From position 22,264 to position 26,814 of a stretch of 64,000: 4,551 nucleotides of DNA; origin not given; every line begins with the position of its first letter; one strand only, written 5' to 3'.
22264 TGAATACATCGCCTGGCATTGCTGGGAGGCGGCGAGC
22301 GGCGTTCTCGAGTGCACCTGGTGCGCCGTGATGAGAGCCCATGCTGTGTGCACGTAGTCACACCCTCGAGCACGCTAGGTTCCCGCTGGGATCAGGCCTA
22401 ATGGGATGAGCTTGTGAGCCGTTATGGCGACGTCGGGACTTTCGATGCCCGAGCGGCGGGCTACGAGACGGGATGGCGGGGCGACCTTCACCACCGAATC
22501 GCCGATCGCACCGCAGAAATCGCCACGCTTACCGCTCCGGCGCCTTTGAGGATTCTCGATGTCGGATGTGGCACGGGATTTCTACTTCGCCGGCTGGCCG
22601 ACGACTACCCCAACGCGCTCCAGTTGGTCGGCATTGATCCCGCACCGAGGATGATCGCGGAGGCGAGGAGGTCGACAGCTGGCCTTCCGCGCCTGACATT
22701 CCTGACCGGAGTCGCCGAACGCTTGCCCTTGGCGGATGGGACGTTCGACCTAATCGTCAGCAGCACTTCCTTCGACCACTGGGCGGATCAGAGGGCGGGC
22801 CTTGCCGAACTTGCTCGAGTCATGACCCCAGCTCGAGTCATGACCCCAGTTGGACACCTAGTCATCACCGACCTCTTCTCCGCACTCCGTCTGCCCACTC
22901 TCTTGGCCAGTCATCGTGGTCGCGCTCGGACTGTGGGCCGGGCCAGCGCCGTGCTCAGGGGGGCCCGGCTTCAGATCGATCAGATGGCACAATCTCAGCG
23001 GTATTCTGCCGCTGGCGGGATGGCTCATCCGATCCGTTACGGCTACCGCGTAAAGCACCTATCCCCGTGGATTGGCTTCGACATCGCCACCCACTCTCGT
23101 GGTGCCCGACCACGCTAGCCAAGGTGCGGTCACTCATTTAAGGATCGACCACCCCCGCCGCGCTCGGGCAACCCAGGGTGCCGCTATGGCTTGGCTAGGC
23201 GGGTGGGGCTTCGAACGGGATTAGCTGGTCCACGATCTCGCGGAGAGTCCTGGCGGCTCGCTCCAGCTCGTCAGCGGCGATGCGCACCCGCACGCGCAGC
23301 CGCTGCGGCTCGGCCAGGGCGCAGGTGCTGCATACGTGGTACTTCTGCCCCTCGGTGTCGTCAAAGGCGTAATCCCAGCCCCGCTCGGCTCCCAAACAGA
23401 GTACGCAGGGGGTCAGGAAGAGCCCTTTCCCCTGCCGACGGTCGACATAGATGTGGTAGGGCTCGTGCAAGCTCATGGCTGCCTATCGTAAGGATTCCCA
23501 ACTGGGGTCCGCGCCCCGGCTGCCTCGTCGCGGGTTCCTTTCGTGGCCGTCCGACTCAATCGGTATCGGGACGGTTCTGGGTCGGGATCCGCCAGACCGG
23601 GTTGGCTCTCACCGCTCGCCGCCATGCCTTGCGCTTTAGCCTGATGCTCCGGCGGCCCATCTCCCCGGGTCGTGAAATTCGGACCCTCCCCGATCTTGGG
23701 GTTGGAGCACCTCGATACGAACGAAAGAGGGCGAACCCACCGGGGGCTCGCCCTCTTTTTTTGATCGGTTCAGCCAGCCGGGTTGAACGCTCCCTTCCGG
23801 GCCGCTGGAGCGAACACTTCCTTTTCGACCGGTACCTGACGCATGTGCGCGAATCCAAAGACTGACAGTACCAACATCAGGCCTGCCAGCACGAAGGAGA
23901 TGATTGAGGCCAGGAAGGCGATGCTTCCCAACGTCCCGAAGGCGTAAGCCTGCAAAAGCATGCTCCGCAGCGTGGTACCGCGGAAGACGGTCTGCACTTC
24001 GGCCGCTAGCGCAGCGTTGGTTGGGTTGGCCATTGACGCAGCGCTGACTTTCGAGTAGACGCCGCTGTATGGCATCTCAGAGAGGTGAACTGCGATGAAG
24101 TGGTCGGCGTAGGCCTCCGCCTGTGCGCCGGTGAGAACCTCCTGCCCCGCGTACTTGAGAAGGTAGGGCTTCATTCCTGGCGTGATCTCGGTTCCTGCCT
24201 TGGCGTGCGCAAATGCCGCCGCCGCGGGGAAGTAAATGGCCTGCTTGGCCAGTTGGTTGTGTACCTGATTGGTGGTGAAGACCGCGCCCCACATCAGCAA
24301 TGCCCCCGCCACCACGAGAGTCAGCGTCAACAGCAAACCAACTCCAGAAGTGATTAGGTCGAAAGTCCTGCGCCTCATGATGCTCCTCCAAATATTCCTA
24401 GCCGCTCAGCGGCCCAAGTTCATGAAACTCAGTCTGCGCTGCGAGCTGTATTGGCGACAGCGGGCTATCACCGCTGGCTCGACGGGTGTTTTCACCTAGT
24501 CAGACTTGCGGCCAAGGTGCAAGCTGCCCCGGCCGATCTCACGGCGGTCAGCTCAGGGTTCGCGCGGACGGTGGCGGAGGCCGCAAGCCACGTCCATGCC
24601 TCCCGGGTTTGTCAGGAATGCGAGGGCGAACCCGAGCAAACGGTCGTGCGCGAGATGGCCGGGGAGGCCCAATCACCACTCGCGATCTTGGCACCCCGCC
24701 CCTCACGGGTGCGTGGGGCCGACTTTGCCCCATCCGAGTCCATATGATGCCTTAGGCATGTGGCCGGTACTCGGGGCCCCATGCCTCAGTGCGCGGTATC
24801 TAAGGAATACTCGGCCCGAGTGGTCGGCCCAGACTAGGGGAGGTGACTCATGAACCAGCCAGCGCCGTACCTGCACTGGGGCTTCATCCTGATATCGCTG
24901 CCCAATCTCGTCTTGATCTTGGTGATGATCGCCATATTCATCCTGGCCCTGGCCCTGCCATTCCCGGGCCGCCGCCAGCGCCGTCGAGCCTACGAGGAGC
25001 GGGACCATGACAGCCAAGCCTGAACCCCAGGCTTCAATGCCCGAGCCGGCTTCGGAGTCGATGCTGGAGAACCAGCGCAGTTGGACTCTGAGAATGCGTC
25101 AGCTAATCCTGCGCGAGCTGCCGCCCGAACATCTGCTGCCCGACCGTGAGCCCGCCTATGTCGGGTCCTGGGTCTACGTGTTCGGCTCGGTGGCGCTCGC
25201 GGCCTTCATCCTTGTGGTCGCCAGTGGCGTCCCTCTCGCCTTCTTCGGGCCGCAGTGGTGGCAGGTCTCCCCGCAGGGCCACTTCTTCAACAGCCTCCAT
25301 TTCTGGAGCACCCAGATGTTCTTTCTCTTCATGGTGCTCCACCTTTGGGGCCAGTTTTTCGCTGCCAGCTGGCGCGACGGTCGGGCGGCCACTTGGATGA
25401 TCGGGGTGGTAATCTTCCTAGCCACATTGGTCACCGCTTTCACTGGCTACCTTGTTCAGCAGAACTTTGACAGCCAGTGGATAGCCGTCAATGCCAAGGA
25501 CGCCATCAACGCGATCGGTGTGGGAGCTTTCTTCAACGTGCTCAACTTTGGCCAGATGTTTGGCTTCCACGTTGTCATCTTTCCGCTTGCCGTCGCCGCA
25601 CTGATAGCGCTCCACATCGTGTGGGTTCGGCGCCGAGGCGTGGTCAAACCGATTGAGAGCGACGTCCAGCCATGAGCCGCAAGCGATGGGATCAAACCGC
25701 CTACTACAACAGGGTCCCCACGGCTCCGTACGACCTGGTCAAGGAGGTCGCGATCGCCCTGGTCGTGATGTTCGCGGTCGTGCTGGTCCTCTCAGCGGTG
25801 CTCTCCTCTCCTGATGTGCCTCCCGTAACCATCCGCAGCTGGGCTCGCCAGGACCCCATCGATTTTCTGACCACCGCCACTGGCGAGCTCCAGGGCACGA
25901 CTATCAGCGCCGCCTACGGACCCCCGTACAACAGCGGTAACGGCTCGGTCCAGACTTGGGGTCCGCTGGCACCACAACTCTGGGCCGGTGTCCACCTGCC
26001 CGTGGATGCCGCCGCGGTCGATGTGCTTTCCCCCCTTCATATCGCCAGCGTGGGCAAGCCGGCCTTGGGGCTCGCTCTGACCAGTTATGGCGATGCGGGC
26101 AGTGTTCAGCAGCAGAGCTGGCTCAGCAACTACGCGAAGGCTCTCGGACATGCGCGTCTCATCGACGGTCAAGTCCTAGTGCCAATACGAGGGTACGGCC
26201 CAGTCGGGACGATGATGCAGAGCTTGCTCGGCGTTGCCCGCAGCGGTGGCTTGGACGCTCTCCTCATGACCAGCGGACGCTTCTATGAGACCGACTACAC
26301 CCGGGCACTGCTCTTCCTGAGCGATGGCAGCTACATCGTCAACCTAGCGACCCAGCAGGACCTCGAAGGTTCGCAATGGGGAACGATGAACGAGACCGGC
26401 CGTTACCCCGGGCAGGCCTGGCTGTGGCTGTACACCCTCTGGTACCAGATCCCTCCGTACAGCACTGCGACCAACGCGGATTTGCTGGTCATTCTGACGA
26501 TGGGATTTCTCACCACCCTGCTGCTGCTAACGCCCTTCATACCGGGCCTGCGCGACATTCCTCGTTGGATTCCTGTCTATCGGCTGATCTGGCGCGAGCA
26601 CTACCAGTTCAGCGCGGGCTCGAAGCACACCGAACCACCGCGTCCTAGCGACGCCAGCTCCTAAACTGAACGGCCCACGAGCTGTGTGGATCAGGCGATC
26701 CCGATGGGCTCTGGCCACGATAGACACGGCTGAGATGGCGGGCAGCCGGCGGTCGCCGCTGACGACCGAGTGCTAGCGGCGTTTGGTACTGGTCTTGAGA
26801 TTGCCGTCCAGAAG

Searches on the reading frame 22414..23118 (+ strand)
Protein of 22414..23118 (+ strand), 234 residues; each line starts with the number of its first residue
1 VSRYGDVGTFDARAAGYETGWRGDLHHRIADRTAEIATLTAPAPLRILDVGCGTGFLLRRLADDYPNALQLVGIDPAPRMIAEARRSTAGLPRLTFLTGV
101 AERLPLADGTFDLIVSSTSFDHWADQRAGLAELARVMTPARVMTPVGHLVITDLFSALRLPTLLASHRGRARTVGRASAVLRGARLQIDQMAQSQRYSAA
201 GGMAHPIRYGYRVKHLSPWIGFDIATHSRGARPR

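Call 73: search_protein_families(library=pfam, proteins=[window:22414-23118:+], max_evalue=0.001)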
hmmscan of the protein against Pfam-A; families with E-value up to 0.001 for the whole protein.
window:22414-23118:+ (234 aa): 10 families
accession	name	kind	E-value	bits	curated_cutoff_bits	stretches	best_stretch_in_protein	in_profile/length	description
PF13649.12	Methyltransf_25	-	9.6e-23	81.1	27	1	47-139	1-95/97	Methyltransferase domain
PF08241.18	Methyltransf_11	-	3.7e-21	76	21.2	1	48-139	1-89/95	Methyltransferase domain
PF13847.12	Methyltransf_31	-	1.8e-16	60.6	27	1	45-143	5-107/145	Methyltransferase domain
PF08242.18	Methyltransf_12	-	4.4e-16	59.8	30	1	48-139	1-94/98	Methyltransferase domain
PF13489.12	Methyltransf_23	-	4.2e-12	46.5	27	1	23-161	3-126/164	Methyltransferase domain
PF01209.24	Ubie_methyltran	-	6.1e-11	42.6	20.1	1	40-140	44-146/233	ubiE/COQ5 methyltransferase family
PF24675.1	NpmA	-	0.0001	22.1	60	1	34-105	14-90/214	16S rRNA (adenine(1408)-N(1))-methyltransferase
PF08003.17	Methyltransf_9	-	0.00021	20.8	23.8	1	18-116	95-188/315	Protein of unknown function (DUF1698)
PF05175.20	MTS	-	0.0004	20.5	23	1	38-151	26-138/170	Methyltransferase small domain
PF13679.12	Methyltransf_32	-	0.00087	19.7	27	0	39-89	21-74/143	Methyltransferase domain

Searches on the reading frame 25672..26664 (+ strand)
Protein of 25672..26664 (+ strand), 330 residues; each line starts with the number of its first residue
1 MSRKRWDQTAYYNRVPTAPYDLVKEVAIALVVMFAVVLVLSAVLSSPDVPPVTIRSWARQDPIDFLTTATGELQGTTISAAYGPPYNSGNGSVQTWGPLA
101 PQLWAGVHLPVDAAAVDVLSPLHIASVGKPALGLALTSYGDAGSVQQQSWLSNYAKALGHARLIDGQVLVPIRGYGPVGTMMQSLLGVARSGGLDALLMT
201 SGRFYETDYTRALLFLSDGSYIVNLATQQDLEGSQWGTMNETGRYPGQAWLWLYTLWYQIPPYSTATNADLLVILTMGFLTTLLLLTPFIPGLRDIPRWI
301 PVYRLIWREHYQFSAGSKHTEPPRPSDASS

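Call 70: find_encoding_contigs(protein=window:25672-26664:+, flank=10000, max_places=1)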
Protein window:25672-26664:+ (330 aa): 2 contigs read that carry it; 1 place shown.
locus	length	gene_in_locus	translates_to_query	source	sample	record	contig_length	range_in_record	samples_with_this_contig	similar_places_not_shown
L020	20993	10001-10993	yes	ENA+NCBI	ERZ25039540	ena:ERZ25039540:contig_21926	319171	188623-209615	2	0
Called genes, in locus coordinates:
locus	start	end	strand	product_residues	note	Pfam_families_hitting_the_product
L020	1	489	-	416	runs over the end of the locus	PF02040:ArsB, PF03600:CitMHS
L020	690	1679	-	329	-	PF00892:EamA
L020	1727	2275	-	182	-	PF04264:YceI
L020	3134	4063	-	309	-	PF11999:Ice_binding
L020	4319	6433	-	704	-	PF00989:PAS, PF13188:PAS_8, PF13426:PAS_9, PF08447:PAS_3, PF00989:PAS, PF08448:PAS_4, PF00563:EAL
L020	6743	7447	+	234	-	-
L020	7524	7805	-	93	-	-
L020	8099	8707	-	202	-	-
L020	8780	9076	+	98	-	-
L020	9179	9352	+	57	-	-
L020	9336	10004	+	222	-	PF00033:Cytochrome_B, PF13631:Cytochrom_B_N_2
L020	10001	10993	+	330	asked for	-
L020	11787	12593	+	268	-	PF00857:Isochorismatase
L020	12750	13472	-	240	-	PF02518:HATPase_c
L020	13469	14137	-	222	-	PF00072:Response_reg, PF00196:GerE, PF08281:Sigma70_r4_2 (weak)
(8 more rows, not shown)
